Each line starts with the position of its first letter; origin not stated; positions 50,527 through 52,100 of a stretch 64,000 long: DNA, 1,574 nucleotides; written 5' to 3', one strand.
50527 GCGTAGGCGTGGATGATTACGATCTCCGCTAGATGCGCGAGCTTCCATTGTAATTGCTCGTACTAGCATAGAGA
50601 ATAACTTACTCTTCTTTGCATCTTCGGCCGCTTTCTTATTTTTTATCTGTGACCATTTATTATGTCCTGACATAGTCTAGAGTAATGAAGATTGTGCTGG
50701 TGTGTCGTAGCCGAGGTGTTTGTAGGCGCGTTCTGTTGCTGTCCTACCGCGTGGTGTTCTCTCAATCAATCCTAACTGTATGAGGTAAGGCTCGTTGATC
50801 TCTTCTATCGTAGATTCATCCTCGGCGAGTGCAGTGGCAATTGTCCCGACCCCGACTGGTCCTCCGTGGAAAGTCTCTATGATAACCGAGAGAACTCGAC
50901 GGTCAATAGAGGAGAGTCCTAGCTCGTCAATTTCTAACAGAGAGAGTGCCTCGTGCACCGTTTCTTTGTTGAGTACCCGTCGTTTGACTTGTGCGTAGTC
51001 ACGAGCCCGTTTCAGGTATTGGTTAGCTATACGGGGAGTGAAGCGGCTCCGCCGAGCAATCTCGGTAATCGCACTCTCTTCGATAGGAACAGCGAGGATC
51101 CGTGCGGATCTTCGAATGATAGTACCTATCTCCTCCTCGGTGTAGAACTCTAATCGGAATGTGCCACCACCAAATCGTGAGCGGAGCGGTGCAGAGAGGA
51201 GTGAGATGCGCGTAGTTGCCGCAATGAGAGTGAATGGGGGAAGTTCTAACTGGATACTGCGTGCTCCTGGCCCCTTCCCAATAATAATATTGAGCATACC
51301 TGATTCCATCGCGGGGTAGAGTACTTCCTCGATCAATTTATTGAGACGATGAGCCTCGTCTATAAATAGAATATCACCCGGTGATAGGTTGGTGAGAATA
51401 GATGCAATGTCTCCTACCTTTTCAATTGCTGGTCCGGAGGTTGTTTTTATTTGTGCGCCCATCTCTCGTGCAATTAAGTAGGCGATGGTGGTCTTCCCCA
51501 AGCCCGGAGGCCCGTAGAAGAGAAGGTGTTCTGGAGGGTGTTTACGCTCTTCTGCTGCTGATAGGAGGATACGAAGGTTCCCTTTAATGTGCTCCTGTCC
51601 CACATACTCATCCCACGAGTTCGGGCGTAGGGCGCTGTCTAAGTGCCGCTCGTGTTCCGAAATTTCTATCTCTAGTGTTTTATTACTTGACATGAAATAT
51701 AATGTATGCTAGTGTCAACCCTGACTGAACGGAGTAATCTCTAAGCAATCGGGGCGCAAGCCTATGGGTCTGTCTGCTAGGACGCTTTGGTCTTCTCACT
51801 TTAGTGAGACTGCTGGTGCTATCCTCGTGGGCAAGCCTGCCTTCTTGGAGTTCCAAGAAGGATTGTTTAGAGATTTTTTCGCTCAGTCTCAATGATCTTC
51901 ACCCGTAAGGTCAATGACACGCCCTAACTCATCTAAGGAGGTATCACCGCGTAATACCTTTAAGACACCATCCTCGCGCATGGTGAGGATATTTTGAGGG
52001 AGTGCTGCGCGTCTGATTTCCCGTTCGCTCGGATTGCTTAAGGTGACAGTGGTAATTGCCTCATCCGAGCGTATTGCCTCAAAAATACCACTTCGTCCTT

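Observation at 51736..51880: Roughly 140-nt highly structured candidate sRNA on the plus strand between two minus-strand genes, with strand inferred from G-U pairing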

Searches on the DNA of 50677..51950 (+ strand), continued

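Call 50: search_rna_families(sources=[L084, L093, L097, L098, L107, L108, L132, L158, L171, L021, L094, L105, L109, L110, L141, L157, L188, L197, L006, L051], threshold=evalue, max_evalue=5)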
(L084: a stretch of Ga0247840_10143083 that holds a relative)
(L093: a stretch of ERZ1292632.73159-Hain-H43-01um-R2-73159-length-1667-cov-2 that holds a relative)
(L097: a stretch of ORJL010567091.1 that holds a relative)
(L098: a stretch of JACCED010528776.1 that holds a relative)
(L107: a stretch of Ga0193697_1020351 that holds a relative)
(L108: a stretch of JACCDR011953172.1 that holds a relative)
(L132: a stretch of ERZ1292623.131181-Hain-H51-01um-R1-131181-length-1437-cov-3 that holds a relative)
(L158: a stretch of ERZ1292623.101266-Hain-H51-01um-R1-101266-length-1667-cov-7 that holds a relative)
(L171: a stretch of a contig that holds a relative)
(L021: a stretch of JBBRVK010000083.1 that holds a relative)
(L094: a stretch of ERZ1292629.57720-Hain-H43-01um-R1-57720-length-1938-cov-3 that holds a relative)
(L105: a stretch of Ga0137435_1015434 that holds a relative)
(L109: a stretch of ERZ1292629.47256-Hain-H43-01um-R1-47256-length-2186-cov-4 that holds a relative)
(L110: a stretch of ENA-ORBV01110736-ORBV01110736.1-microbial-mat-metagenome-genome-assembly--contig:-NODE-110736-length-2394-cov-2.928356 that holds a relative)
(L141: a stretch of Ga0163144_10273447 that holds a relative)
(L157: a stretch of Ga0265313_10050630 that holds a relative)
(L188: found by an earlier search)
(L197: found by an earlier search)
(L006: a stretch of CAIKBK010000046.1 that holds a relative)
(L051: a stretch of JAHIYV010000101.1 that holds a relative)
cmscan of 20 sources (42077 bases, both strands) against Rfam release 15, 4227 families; matches with E-value up to 5: 11.
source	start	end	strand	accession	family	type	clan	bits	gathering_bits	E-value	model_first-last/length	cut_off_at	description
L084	1070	1150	-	RF02351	psRNA14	Gene; sRNA;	-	29.8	60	0.39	1-84/84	no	Proteobacteria sRNA psRNA14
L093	224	295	+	RF01405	STnc490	Gene; sRNA;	-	27.3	56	0.16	1-124/124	no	STnc490 Hfq binding RNA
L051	2765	2832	-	RF03366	mir-3122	Gene; miRNA;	-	26.7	92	0.88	1-73/73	no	mir-3122 microRNA precursor family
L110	420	515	+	RF00475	snosnR69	Gene; snRNA; snoRNA; CD-box;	CL00051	26.5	50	2.3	1-94/94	no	Small nucleolar RNA snR69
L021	2330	2380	-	RF02377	SurA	Gene; sRNA;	-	26.4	100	0.0028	1-279/279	no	SurA sRNA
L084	220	297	+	RF02621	BSnc120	Gene; sRNA;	-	25.9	114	0.08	1-88/88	no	Brucella sRNA 120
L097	644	730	-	RF00489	ctRNA_p42d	Gene; antisense;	-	25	50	0.29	1-46/46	no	ctRNA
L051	2762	2833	-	RF03695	MIR6151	Gene; miRNA;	-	24.7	71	0.25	1-71/71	no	MIR6151 microRNA precursor family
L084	1115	1169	+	RF02052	STnc630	Gene; sRNA;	-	22.8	55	4.6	38-90/166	no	Enterobacterial sRNA STnc630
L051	2761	2824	+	RF00769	mir-331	Gene; miRNA;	-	22.5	80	4.3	1-92/92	no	mir-331 microRNA precursor family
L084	1114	1178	-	RF02744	Rev39_5p_UTR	Cis-reg;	-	15.9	88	1.5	162-228/300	no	Soft rot Enterobacteriaceae Rev 39 5'UTR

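Call 57: search_with_rna_model(model_id=R1, sources=[L321, L322, L323, L324, L325, L326, L327, L328, L329, L330, L331, L332, L333, L334, L335, L336, L337, L338], max_evalue=0.01)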
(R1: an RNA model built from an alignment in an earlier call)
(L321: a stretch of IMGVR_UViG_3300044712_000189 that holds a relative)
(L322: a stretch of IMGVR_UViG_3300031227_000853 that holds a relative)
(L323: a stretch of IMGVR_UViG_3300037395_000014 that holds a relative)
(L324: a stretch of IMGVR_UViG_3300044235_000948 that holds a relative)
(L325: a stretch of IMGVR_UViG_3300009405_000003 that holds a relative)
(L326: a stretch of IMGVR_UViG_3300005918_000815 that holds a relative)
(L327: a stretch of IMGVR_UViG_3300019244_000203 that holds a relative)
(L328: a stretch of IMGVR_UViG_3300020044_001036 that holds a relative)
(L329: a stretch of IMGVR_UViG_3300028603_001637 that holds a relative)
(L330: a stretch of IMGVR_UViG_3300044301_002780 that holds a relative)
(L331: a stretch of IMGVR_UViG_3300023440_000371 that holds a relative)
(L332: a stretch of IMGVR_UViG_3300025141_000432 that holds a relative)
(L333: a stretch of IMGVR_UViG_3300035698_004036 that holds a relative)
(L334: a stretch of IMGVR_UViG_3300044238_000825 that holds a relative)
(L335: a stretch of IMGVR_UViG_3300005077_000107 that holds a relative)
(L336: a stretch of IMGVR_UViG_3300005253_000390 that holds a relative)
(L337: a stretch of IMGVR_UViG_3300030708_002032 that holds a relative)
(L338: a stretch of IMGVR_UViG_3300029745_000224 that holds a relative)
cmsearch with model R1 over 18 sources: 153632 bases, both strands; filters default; matches with E-value up to 0.01: 0.
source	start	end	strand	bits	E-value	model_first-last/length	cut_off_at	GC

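Call 62: search_with_rna_model(model_id=R1, source=L055, start=2900, end=3700, filters=off, max_evalue=1, show_alignments=2)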
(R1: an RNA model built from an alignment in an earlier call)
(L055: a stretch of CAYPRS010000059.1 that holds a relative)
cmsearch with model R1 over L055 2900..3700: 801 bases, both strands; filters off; matches with E-value up to 1: 7.
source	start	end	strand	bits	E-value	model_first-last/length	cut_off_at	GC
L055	3322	3492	-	89.4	1.3e-22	1-161/161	no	0.35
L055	3321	3491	+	29.2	1.7e-07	1-161/161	no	0.34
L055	3138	3294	-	28.1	3.1e-07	1-161/161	no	0.38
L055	3137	3293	+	13.6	0.0014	1-161/161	no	0.38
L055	3509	3559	+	9.7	0.013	1-161/161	no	0.25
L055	3520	3551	-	7.3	0.054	1-161/161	no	0.09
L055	3570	3676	-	2.8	0.71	1-161/161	no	0.33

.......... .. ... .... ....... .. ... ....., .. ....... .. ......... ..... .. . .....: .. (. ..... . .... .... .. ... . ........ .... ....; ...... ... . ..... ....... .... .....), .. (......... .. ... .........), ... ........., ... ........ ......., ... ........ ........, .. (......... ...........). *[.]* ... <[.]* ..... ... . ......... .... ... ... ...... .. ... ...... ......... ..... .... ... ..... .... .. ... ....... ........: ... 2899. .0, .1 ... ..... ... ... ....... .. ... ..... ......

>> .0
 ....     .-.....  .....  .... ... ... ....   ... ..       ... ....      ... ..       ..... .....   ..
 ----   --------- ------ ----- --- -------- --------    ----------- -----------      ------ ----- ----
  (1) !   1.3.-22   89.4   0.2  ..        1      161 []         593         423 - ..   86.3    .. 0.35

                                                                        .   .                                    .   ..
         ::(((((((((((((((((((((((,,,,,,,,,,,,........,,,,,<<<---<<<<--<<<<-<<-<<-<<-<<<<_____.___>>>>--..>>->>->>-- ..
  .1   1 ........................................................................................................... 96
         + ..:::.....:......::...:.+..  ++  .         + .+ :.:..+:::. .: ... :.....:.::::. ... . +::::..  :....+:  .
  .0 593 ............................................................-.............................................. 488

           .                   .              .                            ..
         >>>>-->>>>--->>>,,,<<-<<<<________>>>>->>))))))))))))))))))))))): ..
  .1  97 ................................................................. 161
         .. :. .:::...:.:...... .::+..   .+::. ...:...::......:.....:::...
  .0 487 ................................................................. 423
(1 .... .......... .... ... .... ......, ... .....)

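Call 70: search_rna_families(sources=[L008, L013, L019, L029, L033, L039, L058], threshold=gathering)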
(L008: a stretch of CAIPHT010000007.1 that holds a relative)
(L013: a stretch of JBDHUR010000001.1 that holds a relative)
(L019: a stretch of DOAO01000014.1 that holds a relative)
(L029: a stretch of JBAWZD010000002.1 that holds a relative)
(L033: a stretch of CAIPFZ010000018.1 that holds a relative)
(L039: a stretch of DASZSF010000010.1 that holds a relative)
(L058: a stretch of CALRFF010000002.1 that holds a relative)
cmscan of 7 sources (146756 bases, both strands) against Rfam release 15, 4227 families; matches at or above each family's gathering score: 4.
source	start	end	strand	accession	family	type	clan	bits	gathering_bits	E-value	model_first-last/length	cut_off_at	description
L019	459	531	+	RF00005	tRNA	Gene; tRNA;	CL00001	74.2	29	4.9e-14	1-71/71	no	tRNA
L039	2926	2998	+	RF00005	tRNA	Gene; tRNA;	CL00001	73.5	29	7.8e-14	1-71/71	no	tRNA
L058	4569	4641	+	RF00005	tRNA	Gene; tRNA;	CL00001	70.4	29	5.4e-13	1-71/71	no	tRNA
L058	1592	1663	-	RF00005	tRNA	Gene; tRNA;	CL00001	61.4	29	1.6e-10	1-71/71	no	tRNA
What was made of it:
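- Tried and rejected: An Rfam scan of 147 kb of related loci for SRP, 6S, tmRNA or RNase P genes, meant to exclude those identities by presence elsewhere, found only tRNAs and was uninformative (call 70).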

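Call 77: build_rna_model(alignment_id=A5, structure=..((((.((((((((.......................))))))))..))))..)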
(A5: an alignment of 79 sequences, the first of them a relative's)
Model R2 built from alignment A5 (79 sequences, 54 columns); structure: as given.
model positions 51; base pairs 12; branch points 0; effective number of sequences 79; information 0.805 bits per position. Calibrated on 0.2 Mb of random sequence (short: E-values are rough).
structure used (alignment columns):
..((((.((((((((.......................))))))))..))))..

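Call 78: search_with_rna_model(model_id=R2, sources=[window, L001, L002, L003, L004, L005, L006, L007, L008, L009, L010, L011, L012, L013, L014, L015, L016, L017, L018, L019, L020, L021, L022, L023, L024, L025, L026, L027, L028, L029, L030, L031, L032, L033, L034, L035, L036, L037, L038, L039, L040, L041, L042, L043, L044, L045, L046, L047, L048, L049, L050, L051, L052, L053, L054, L055, L056, L057, L058, L059, L060, L061, L062, L063, L064, L065, L066, L067, L068, L069, L070, L071, L072, L073, L074, L075, L076, L077, L078, L079, L080], max_evalue=1)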
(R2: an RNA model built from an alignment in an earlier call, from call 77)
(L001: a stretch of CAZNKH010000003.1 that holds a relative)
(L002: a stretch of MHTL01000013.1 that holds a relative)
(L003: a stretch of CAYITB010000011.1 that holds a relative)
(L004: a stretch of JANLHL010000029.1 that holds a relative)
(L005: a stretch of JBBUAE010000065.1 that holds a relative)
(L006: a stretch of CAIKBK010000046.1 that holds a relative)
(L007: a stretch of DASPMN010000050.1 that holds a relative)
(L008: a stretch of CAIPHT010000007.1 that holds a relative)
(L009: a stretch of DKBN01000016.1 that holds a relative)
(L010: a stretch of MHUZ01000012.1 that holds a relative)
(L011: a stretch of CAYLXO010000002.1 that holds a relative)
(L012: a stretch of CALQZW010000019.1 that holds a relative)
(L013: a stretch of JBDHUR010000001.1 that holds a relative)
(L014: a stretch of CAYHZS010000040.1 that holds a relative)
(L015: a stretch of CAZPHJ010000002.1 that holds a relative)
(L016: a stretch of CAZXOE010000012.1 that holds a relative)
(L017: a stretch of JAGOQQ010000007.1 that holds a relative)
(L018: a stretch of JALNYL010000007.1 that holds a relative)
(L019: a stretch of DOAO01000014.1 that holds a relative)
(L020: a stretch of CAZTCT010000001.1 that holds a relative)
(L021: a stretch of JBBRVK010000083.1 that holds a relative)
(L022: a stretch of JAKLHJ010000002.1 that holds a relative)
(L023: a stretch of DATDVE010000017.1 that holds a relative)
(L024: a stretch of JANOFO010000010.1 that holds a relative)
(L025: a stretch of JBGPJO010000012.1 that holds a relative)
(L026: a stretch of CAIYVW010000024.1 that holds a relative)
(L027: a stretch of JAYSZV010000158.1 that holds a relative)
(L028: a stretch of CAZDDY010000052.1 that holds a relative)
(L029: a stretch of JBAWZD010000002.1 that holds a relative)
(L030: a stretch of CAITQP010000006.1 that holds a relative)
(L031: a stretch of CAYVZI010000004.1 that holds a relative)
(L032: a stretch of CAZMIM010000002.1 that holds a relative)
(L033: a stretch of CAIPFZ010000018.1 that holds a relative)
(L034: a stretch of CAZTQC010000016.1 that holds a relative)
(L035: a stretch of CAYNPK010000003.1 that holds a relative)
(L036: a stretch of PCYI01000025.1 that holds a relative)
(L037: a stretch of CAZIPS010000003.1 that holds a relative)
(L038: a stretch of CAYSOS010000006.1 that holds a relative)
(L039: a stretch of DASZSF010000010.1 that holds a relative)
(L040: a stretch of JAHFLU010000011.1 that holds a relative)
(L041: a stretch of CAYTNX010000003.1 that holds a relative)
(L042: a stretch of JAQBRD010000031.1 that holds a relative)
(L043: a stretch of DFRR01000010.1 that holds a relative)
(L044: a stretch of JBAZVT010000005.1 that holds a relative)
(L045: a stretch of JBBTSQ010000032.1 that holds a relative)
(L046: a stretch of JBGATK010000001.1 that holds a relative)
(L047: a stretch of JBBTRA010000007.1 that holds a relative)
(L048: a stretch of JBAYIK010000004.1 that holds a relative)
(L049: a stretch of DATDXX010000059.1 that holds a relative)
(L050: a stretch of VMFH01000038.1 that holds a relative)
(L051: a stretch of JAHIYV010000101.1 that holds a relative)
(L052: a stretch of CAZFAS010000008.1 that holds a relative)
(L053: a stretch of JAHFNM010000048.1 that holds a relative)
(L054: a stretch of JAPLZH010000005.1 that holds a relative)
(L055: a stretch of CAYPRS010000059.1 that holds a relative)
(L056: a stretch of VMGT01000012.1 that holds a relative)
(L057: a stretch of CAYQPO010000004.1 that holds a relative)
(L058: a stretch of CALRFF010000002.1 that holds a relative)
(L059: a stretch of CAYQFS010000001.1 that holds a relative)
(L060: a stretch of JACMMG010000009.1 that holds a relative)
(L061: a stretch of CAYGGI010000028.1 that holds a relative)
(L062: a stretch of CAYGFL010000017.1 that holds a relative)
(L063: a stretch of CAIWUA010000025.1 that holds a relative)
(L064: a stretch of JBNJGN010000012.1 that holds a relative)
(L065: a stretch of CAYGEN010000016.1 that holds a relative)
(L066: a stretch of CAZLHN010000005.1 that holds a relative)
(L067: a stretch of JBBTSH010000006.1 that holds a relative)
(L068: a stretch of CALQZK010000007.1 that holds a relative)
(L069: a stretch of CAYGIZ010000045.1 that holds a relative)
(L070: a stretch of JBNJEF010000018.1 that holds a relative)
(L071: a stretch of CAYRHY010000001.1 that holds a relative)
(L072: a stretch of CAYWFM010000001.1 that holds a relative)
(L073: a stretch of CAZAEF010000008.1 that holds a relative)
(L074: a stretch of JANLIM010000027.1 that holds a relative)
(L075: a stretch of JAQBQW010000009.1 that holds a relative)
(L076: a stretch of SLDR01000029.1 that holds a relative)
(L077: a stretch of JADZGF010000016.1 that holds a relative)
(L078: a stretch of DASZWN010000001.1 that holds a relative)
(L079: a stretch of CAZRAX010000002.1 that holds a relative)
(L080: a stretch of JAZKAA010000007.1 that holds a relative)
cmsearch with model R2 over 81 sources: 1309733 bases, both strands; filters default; matches with E-value up to 1: 77.
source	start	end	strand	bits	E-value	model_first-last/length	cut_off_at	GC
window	51777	51827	+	47.7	1.2e-08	1-51/51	no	0.51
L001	9867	9917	-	47.2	1.6e-08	1-51/51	no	0.53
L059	9748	9796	-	47.2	1.7e-08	1-51/51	no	0.53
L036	9757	9806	-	47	1.8e-08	1-51/51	no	0.54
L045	9012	9061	-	46.9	1.9e-08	1-51/51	no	0.44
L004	1692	1745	-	46.3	2.7e-08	1-51/51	no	0.52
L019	9692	9742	-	46.2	3e-08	1-51/51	no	0.51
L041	4173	4221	-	45.1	5.7e-08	1-51/51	no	0.49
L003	5597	5649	-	45.1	5.7e-08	1-51/51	no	0.57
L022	4028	4078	-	44.8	6.5e-08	1-51/51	no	0.57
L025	9750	9799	-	44.6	7.3e-08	1-51/51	no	0.48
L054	1990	2039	-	43.4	1.5e-07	1-51/51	no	0.42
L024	9820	9863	-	43.1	1.8e-07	1-51/51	no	0.41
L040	6808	6856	-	42.8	2.1e-07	1-51/51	no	0.57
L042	9748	9797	-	42.7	2.2e-07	1-51/51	no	0.44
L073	9769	9819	-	42.7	2.2e-07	1-51/51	no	0.49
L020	9855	9901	-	41.9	3.6e-07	1-51/51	no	0.47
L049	9679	9721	-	41.5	4.5e-07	1-51/51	no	0.37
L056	4620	4668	-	41.4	4.7e-07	1-51/51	no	0.55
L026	4798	4842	-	41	5.9e-07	1-51/51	no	0.33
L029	9714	9766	-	40.6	7.7e-07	1-51/51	no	0.6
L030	9714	9766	-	40.6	7.7e-07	1-51/51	no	0.6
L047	9713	9762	-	40.5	7.9e-07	1-51/51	no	0.42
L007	3725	3773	-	40.2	9.9e-07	1-51/51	no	0.59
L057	9798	9847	-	40.1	1e-06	1-51/51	no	0.5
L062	9765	9815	-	39.8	1.2e-06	1-51/51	no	0.55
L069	3656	3707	-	39.7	1.3e-06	1-51/51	no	0.62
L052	6615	6659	-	39.6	1.4e-06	1-51/51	no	0.51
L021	244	286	-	39.4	1.5e-06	1-51/51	no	0.37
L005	2301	2349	-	39.1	1.8e-06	1-51/51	no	0.47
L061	7099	7149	-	39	1.9e-06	1-51/51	no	0.57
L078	9755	9806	-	38.8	2.1e-06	1-51/51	no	0.56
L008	9842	9894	-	38.7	2.3e-06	1-51/51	no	0.55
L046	9699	9743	-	38.7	2.3e-06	1-51/51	no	0.4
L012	1026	1078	-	38.5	2.6e-06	1-51/51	no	0.57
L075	9773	9816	-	38.5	2.6e-06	1-51/51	no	0.52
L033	9632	9681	-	38.4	2.7e-06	1-51/51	no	0.52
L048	9842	9894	-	38.4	2.8e-06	1-51/51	no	0.53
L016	4915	4967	-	38.3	2.9e-06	1-51/51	no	0.47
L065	9764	9812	-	38.2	3.1e-06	1-51/51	no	0.59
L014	3310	3355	-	38.1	3.3e-06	1-51/51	no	0.5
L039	9880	9929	-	37.9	3.6e-06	1-51/51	no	0.5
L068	9824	9875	-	37.8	3.8e-06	1-51/51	no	0.65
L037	9682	9732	-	37.8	3.9e-06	1-51/51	no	0.47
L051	580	633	-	37.3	5.1e-06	1-51/51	no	0.33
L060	9762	9813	-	37.2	5.6e-06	1-51/51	no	0.52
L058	9826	9877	-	37.1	5.7e-06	1-51/51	no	0.52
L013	9685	9728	-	37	6.1e-06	1-51/51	no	0.41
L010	9641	9688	-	36.8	7e-06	1-51/51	no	0.44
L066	9763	9814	-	36.2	1e-05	1-51/51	no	0.67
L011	9709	9761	-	36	1.1e-05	1-51/51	no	0.66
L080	9768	9819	-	35.7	1.3e-05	1-51/51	no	0.52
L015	9721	9773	-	35.7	1.4e-05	1-51/51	no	0.64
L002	2211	2261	-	35.1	1.9e-05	1-51/51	no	0.61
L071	9819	9870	-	34.9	2e-05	1-51/51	no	0.35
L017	9788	9830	-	34.9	2.1e-05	1-51/51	no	0.47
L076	9810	9843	-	34.8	2.3e-05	1-51/51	no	0.47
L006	1233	1285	-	34.6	2.4e-05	1-51/51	no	0.45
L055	3381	3433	-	34.6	2.5e-05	1-51/51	no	0.38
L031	9597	9649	-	34.4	2.9e-05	1-51/51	no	0.66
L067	9786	9837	-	34.3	3e-05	1-51/51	no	0.48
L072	9817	9869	-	33.1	6.1e-05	1-51/51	no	0.36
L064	9804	9839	-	32.9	6.9e-05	1-51/51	no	0.47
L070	9800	9834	-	32.7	7.6e-05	1-51/51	no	0.51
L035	9814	9864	-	32.6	8.1e-05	1-51/51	no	0.43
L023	9754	9821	-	32.2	9.9e-05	1-51/51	no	0.49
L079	6054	6105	-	31.9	0.00012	1-51/51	no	0.33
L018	9758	9809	-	31.7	0.00014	1-51/51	no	0.52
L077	9800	9849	-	29.9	0.00038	1-51/51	no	0.5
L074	9857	9901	-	29.7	0.00044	1-51/51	no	0.58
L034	5553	5603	-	27.5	0.0016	1-51/51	no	0.45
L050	1948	1995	-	26.6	0.0027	1-51/51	no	0.58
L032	9814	9866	-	22.9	0.023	1-51/51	no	0.3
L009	3302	3351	-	22.6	0.027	1-51/51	no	0.64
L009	5579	5626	-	21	0.07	1-51/51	no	0.44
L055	3182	3223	-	19.6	0.15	4-48/51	no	0.4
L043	9751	9842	-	18.2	0.34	1-51/51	no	0.45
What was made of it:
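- The P3-core model found the motif nowhere else in 1.3 Mb of related DNA (call 78), so there is no second binding site to point to a partner.
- Tried and rejected: A shared protein-binding motif elsewhere: a P3-core-only model found nothing beyond the known copies and one tandem paralogue (call 78).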
